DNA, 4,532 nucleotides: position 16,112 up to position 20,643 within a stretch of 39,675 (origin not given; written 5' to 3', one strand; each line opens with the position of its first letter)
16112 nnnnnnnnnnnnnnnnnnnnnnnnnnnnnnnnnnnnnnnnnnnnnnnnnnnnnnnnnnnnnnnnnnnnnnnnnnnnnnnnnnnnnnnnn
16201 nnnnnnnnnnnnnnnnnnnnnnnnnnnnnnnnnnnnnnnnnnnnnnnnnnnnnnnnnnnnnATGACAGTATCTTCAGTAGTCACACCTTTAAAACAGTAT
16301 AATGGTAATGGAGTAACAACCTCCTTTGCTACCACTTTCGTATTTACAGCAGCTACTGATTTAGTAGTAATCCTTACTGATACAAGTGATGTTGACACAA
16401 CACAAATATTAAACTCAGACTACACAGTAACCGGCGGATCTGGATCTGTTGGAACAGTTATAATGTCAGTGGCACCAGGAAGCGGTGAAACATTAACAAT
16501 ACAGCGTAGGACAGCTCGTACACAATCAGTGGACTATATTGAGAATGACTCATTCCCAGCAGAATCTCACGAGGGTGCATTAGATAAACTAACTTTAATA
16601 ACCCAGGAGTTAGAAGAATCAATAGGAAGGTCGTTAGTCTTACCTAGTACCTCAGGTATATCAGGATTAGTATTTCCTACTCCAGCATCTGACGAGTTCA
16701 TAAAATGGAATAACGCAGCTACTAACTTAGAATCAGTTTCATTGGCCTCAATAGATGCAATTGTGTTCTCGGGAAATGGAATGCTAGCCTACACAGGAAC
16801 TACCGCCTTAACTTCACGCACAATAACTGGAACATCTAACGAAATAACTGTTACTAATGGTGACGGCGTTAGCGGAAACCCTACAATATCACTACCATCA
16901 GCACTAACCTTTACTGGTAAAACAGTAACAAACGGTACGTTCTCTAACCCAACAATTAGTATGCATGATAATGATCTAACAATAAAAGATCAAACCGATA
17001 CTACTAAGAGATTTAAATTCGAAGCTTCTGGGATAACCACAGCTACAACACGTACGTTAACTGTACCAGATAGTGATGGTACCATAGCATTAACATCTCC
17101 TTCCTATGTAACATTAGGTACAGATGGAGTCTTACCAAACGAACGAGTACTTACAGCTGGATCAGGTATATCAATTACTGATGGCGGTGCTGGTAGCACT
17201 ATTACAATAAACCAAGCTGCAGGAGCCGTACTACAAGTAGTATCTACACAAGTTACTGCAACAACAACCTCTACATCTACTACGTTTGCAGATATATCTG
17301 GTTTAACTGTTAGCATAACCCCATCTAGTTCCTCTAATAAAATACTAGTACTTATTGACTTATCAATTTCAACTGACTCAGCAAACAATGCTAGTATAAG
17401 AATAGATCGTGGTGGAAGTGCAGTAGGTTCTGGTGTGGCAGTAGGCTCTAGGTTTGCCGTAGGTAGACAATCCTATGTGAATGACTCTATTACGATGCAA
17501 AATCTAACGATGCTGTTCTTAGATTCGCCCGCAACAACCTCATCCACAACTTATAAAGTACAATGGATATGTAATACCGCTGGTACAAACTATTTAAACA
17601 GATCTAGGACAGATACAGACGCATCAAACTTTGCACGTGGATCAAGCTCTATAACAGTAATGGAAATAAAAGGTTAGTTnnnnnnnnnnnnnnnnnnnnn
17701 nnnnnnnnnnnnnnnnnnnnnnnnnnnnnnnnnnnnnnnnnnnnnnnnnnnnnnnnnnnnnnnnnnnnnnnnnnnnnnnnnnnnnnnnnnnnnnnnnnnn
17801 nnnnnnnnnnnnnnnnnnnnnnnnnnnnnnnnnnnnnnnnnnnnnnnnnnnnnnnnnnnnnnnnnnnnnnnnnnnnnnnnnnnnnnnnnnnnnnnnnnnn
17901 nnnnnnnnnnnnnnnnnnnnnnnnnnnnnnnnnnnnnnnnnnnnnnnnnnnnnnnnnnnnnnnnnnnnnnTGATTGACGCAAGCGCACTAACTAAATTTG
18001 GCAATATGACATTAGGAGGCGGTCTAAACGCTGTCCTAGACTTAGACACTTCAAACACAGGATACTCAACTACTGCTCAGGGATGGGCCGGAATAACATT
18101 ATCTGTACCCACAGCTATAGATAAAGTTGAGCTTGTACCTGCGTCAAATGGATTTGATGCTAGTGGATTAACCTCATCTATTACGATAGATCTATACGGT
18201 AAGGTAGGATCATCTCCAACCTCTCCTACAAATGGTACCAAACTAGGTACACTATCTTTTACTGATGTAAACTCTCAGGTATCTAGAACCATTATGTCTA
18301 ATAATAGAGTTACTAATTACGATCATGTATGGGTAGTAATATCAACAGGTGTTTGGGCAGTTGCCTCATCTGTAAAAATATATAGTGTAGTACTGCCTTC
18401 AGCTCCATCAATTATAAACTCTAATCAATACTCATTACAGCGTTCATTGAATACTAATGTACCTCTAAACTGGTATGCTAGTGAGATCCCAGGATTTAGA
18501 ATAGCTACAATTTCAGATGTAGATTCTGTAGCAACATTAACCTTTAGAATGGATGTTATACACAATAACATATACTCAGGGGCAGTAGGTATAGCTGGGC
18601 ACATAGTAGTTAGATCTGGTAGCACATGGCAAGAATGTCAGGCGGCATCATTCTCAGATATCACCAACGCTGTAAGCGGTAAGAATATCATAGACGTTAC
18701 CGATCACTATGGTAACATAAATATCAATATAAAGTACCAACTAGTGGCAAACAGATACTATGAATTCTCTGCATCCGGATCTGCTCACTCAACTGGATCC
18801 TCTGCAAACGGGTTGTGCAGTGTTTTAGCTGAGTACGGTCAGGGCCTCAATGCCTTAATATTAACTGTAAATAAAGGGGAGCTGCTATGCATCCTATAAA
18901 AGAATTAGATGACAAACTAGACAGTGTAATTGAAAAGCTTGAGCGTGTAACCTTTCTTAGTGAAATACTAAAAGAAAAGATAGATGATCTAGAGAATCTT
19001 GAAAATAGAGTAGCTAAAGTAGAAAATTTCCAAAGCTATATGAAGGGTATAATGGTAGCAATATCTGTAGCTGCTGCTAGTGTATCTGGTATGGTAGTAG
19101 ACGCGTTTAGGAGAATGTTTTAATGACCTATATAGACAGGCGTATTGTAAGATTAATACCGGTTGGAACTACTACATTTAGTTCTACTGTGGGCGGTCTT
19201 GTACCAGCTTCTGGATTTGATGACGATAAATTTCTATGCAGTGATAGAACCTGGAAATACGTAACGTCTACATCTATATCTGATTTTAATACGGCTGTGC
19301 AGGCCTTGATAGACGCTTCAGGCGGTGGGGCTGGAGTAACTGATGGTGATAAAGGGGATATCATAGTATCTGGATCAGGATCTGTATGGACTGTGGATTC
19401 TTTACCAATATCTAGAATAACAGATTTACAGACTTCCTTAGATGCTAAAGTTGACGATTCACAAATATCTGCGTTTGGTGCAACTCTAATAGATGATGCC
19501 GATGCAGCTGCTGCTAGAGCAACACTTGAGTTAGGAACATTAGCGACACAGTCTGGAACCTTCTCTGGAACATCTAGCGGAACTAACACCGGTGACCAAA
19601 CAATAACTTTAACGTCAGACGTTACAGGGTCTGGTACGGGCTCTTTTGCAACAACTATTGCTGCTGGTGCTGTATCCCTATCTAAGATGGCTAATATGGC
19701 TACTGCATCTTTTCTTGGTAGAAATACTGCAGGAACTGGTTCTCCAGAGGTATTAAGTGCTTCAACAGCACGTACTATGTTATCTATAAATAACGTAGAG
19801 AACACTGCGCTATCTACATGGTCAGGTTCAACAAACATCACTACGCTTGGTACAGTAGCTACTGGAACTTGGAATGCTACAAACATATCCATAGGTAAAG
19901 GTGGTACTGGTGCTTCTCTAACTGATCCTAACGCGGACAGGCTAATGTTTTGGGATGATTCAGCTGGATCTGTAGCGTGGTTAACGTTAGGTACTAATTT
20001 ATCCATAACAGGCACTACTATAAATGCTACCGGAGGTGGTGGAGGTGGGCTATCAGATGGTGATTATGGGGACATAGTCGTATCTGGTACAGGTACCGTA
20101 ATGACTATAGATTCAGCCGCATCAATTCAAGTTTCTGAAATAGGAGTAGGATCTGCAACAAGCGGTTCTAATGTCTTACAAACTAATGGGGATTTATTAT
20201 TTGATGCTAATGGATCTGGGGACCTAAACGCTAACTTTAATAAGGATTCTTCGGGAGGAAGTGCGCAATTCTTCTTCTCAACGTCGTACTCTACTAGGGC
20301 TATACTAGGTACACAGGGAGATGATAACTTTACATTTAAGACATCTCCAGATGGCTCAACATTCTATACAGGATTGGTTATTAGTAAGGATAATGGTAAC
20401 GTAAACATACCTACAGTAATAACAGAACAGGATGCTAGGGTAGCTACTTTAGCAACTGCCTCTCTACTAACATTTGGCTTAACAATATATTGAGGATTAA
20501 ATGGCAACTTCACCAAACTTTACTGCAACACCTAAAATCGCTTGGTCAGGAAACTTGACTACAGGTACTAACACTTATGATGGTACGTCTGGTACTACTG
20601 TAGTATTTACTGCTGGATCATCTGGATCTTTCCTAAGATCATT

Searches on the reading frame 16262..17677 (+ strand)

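Call 10: search_protein_families(library=phrogs, proteins=[window:16262-17677:+], max_evalue=0.00001)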
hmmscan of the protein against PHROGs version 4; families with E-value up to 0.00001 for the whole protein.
window:16262-17677:+ (471 aa): 14 families
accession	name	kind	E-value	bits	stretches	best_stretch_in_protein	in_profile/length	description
phrog_1640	-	tail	5e-33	116.2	1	1-129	1-129/765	tail protein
phrog_13893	-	tail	1.8e-28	100.3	1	1-129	1-129/648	tail protein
phrog_6518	-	tail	7.9e-20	71.5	1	12-121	8-115/793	tail fiber protein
phrog_38237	-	unknown function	8.6e-19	68.3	1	1-128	1-128/697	-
phrog_36601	-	tail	1e-18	68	1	1-129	15-143/1084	tail fiber protein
phrog_30017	-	unknown function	5.2e-18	65.4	1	1-128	1-127/1025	-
phrog_17220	-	unknown function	2.2e-17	63.6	1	1-129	1-129/868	-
phrog_8649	-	unknown function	2.4e-17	63.8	1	1-120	1-120/743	-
phrog_32960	-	unknown function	2.7e-17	63.3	1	1-119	1-119/762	-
phrog_6942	-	tail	2.6e-14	53.9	1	297-470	521-707/708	tail fiber protein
phrog_5662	-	tail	5.1e-13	49.2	1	1-128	1-128/729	tail fiber protein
phrog_5510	-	tail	1.6e-12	47.7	1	1-116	1-116/789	tail fiber protein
phrog_1171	-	tail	3.3e-12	46.6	1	1-130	1-133/954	tail spike protein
phrog_28871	-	unknown function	1.7e-10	40.3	1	7-129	6-122/946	-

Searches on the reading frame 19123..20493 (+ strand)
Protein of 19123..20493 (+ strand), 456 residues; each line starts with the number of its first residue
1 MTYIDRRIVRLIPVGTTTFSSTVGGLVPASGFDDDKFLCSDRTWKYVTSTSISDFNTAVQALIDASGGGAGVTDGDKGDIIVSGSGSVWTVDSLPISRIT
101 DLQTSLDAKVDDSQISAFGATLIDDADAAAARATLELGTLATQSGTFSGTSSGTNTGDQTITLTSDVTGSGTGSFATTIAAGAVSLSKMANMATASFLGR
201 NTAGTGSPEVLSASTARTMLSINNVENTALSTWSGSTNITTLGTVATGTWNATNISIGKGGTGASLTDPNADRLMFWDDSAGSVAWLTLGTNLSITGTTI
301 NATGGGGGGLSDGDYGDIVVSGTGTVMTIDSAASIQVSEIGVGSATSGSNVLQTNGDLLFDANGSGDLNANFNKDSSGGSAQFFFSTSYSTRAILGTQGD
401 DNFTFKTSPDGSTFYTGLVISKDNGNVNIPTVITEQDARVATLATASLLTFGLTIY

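Call 10: search_protein_families(library=phrogs, proteins=[window:19123-20493:+], max_evalue=0.00001)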
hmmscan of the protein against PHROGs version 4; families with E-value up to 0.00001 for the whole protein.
window:19123-20493:+ (456 aa): 2 families
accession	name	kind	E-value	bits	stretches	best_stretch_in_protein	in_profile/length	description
phrog_25093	-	unknown function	5.5e-13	49.5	1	332-434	121-223/564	-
phrog_13925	-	unknown function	4.1e-11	43.1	1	230-434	165-367/640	-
